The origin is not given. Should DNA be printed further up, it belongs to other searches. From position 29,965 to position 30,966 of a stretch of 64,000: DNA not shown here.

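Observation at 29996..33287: Compact HTH-DUF1156-type Zn-ribbon methylase paired with a small PD-(D/E)xK nuclease: a minimal version of a usually multi-gene defence module?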

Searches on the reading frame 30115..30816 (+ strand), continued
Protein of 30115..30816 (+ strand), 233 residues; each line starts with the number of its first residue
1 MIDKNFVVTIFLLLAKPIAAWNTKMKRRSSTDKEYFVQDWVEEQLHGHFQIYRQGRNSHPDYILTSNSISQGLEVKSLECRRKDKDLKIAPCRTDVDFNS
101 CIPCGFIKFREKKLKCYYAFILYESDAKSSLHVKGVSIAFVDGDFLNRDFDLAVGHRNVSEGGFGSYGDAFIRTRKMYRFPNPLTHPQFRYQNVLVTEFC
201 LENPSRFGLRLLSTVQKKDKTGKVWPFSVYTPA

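Call 70: find_encoding_contigs(protein=window:30115-30816:+, flank=3000, max_places=4)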
Protein window:30115-30816:+ (233 aa): 4 contigs read that carry it; 4 places shown.
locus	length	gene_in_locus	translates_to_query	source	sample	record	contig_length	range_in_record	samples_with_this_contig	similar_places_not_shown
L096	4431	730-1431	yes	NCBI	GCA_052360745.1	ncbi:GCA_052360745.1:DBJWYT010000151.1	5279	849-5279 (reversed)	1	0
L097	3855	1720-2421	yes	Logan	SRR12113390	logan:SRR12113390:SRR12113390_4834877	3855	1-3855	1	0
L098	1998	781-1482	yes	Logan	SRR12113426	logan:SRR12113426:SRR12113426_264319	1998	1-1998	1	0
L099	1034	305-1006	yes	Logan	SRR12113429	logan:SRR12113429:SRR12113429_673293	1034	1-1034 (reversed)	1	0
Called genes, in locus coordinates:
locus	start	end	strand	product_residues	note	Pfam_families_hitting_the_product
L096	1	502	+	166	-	PF01035:DNA_binding_1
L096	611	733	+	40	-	-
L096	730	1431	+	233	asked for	-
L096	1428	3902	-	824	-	PF01381:HTH_3, PF13560:HTH_31, PF01555:N6_N4_Mtase (weak)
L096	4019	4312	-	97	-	-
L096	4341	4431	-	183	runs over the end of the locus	PF02433:FixO, PF00034:Cytochrom_C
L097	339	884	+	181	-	-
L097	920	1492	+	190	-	PF01035:DNA_binding_1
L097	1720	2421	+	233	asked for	-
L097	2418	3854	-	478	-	?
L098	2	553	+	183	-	?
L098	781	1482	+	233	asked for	-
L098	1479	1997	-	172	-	?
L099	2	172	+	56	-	?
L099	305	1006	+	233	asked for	-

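Call 78: search_protein_families(library=phrogs, proteins=[window:30115-30816:+], max_evalue=0.01)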
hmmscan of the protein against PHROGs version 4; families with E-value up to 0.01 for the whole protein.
window:30115-30816:+ (233 aa): 0 families
